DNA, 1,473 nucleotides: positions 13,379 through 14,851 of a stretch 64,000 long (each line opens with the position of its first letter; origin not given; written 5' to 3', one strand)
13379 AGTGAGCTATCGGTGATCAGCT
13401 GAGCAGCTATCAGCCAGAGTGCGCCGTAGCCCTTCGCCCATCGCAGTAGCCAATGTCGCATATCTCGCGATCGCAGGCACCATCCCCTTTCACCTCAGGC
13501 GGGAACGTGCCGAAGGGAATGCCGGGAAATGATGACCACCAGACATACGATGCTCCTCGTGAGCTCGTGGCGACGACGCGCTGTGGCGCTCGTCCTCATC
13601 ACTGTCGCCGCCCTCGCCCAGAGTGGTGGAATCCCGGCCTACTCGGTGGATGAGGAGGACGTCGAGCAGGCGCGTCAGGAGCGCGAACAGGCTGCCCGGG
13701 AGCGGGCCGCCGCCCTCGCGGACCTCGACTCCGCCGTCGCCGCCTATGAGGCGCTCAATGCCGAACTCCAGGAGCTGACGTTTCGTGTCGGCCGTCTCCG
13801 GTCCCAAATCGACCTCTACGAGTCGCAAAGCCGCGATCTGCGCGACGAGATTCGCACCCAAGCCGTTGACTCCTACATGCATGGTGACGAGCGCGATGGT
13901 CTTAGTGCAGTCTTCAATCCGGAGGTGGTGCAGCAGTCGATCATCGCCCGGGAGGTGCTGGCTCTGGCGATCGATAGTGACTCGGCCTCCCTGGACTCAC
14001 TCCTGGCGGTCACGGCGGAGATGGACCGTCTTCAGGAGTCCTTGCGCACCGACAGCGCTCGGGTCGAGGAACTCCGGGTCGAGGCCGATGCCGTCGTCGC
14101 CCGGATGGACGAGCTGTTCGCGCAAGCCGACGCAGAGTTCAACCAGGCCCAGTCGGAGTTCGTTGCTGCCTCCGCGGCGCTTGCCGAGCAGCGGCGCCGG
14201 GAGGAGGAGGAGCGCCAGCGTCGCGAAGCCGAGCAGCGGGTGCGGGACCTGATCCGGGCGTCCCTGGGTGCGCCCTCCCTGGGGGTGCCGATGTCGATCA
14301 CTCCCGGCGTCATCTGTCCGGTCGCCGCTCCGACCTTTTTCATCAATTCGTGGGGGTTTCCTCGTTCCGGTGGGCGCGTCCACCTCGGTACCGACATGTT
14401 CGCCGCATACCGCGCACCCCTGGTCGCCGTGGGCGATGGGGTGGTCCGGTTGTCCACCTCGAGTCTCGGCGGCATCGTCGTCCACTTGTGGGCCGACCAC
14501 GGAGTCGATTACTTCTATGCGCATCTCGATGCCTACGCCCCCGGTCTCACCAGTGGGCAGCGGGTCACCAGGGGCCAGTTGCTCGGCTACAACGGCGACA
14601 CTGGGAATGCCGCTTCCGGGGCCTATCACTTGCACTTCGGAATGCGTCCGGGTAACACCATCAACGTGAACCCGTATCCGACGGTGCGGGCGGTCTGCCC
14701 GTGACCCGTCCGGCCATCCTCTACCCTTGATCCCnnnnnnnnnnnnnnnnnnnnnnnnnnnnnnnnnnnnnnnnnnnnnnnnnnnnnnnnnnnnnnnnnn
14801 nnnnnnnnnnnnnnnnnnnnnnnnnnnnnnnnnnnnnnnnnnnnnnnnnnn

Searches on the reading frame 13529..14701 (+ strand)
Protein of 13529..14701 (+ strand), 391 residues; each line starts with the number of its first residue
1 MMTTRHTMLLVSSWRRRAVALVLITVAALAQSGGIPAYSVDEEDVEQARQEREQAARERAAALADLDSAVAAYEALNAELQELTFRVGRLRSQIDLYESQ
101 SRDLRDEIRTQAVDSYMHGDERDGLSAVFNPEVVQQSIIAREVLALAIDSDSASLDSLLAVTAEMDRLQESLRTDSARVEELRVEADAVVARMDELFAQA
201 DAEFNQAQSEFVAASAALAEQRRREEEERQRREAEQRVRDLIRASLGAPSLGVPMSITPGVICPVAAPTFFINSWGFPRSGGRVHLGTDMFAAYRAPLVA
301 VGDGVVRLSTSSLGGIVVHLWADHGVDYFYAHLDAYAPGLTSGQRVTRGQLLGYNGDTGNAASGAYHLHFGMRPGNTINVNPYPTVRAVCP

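Call 3: search_protein_families(library=pfam, proteins=[window:13529-14701:+], max_evalue=0.1)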
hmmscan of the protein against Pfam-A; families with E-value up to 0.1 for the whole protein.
window:13529-14701:+ (391 aa): 2 families
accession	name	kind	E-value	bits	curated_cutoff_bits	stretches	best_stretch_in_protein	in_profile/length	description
PF01551.29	Peptidase_M23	-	6.5e-16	58.8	28.7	1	284-382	2-96/96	Peptidase family M23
PF25450.1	Rab11-FIP3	-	0.0033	18.2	31.9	1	41-112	31-102/125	Rab11-FIP3-like domain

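Call 4: search_protein_families(library=ncbifam, proteins=[window:13529-14701:+], max_evalue=0.1)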
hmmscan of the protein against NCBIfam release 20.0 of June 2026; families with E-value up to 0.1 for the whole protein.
window:13529-14701:+ (391 aa): 19 families
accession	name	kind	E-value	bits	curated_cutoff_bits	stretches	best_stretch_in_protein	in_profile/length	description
NF052530.1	Heli_ShapePgp3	exception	1.1e-09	37.8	300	1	285-383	167-261/270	peptidoglycan metallopeptidase Pgp3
NF008652.0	PRK11649.1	equivalog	1e-06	27.8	341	1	285-383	313-407/439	murein DD-endopeptidase MepM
NF053824.1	PdgNdpepShyC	equivalog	3.3e-06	26.2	700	1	283-370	294-378/429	peptidoglycan DD-endopeptidase ShyC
NF053825.1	PdgNdpepShyA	equivalog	2e-05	23.5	700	1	285-372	296-380/425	peptidoglycan DD-endopeptidase ShyA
NF052336.1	PdgHdaseHSB100310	equivalog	3.4e-05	23.3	500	1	272-373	43-142/316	peptidoglycan hydrolase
NF004799.0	PRK06148.1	subfamily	0.00012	20.2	1128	1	283-372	439-537/1015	hypothetical protein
NF053738.1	S2SprSpoIIQBc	equivalog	0.00015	21.5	250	1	305-383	145-220/232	stage II sporulation protein SpoIIQ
NF050804.1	CellDivDipMCaul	equivalog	0.00079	18.3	900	1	272-378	516-619/634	cell division endopeptidase DipM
NF052529.1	PG_M23_Pgp6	exception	0.0023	16.7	600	1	285-373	335-420/452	peptidoglycan metallopeptidase Pgp6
TIGR04211.1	SH3_and_anchor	equivalog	0.0045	16.6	65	1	43-111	97-165/198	TIGR04211 family SH3 domain-containing protein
NF053619.1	BT1927_fam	equivalog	0.0074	14.8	1300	1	25-171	572-713/945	BT1927 family outer membrane S-layer protein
NF049906.1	IncMemCPSIT0556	equivalog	0.018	13.8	400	1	8-114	165-277/337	CPSIT_0556 family inclusion membrane protein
NF002572.0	PRK02224.1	equivalog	0.018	13.4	1087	1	42-235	219-397/888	DNA double-strand break repair ATPase Rad50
NF041208.1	celldiv_DipM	equivalog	0.019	14.2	740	1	274-382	309-413/419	cell division endopeptidase DipM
NF047516.1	LA_3659_fam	equivalog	0.033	13.8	36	0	50-89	71-110/221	LA_3659 family protein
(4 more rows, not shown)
